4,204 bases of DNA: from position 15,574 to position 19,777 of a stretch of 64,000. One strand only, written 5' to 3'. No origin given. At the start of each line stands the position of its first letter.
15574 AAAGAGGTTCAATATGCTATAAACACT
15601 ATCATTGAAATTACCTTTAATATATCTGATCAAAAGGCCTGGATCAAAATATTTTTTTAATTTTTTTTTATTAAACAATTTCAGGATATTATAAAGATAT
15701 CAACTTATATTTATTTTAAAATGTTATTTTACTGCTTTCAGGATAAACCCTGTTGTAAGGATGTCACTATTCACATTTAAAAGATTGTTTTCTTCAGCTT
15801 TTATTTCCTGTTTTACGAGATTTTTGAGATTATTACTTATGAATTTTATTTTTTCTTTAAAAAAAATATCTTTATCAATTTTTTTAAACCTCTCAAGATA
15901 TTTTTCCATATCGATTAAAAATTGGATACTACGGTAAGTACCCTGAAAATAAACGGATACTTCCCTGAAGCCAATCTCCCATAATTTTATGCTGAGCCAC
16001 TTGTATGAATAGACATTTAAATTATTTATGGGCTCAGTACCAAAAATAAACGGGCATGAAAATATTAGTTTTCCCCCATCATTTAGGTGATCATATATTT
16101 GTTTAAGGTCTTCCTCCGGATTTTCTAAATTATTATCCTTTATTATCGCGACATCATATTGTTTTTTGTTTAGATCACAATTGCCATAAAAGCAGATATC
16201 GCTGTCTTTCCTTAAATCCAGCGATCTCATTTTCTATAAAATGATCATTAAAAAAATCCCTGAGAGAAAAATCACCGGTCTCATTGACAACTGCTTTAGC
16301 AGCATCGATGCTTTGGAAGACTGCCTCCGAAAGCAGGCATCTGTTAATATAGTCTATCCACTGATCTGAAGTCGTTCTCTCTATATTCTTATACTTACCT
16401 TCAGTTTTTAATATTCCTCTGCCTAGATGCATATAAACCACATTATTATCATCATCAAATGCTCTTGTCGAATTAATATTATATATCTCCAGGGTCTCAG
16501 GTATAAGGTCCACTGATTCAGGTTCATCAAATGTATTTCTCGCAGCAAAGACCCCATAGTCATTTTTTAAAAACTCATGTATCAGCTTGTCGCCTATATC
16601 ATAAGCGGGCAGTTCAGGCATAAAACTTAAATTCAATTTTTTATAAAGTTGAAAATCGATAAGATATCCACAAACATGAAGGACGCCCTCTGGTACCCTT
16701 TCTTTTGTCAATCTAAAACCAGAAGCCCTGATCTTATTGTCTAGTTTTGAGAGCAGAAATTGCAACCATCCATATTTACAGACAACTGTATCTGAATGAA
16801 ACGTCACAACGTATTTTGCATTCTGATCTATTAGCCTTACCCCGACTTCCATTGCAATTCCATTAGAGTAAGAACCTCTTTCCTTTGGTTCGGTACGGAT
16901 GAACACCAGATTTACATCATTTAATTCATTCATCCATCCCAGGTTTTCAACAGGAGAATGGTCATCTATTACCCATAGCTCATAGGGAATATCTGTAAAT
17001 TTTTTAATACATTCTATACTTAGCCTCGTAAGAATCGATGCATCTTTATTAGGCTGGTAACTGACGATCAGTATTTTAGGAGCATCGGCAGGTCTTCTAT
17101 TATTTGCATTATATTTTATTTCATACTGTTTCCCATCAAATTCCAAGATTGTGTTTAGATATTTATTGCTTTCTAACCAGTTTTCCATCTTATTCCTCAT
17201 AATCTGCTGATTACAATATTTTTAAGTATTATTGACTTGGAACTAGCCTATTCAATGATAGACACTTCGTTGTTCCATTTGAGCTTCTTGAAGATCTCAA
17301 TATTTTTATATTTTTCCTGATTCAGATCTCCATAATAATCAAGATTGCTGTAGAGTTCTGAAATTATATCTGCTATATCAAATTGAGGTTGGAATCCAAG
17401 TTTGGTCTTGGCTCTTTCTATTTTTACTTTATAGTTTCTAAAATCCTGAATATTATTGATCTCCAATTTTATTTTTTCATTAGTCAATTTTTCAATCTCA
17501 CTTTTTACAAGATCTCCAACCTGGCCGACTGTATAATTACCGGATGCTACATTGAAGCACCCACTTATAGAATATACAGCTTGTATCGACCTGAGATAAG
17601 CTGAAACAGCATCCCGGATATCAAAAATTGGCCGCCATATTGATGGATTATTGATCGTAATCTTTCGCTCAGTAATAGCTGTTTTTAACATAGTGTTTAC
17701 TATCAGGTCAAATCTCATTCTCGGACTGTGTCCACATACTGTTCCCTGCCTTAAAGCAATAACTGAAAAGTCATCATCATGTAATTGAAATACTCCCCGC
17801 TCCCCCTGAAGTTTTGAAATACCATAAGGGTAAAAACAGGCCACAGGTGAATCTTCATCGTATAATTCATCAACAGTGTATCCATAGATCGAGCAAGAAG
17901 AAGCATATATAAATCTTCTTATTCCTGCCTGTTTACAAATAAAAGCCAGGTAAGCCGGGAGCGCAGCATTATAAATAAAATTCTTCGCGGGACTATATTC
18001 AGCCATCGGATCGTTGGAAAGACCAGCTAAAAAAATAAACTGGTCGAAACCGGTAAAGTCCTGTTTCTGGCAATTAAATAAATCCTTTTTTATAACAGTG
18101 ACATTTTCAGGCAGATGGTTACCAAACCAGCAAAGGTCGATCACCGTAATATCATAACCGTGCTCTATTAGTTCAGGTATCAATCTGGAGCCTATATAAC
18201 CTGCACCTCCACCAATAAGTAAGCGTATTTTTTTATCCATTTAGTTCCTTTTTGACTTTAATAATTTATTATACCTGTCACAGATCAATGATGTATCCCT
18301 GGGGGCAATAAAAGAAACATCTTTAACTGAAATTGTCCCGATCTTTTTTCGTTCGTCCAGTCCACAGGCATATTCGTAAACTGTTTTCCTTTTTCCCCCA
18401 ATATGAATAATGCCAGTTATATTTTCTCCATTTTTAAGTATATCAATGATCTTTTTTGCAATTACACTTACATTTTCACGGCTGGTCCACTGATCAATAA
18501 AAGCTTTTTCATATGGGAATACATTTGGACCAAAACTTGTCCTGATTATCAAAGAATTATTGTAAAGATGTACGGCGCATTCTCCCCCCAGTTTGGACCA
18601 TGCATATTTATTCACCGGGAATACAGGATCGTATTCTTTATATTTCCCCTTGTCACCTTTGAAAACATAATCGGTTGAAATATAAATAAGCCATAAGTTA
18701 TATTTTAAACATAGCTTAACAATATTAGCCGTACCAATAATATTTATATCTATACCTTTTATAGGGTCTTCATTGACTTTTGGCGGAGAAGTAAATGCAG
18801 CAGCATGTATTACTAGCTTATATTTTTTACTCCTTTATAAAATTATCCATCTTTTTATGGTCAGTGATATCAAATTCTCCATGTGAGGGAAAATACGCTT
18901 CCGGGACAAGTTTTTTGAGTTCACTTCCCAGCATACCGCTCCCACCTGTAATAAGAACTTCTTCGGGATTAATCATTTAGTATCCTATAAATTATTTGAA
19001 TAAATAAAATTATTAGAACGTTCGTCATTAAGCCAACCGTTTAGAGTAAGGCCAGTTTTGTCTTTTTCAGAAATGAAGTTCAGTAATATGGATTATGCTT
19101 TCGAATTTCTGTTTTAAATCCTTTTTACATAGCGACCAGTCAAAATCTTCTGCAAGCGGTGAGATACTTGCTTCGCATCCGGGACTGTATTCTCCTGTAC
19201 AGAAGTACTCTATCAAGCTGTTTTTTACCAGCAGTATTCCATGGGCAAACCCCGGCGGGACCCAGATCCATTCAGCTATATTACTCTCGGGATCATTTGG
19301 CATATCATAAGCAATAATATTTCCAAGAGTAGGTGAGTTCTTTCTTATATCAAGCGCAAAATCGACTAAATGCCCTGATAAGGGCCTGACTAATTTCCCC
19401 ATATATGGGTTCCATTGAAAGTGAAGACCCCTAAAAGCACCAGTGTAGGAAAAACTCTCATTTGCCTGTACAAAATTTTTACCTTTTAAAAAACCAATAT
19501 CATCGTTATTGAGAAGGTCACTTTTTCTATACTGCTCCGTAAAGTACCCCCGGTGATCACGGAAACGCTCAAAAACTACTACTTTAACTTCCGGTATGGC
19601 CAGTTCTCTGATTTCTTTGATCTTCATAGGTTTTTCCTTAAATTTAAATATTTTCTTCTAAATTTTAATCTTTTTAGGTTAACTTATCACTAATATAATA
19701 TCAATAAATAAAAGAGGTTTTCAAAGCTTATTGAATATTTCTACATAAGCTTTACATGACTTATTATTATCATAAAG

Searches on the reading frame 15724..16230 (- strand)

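Call 6: search_protein_families(library=pfam, proteins=[window:15724-16230:-], max_evalue=0.001)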
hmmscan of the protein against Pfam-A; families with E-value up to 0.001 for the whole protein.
window:15724-16230:- (168 aa): 1 family
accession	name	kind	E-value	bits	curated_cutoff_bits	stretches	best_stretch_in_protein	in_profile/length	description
PF09960.14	DUF2194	-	0.00046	19.1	30.4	1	21-65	81-125/582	Uncharacterised protein conserved in bacteria (DUF2194)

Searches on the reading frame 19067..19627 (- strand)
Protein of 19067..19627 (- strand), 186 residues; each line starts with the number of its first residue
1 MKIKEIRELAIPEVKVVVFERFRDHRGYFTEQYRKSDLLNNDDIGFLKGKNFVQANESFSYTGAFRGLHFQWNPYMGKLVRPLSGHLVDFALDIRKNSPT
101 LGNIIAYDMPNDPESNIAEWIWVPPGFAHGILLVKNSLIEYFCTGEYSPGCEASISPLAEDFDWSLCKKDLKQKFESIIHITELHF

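Call 6: search_protein_families(library=pfam, proteins=[window:19067-19627:-], max_evalue=0.001)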
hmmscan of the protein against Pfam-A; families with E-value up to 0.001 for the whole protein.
window:19067-19627:- (186 aa): 1 family
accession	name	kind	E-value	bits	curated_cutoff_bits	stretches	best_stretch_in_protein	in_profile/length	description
PF00908.23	dTDP_sugar_isom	-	5e-34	117.9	27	1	9-172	2-162/168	dTDP-4-dehydrorhamnose 3,5-epimerase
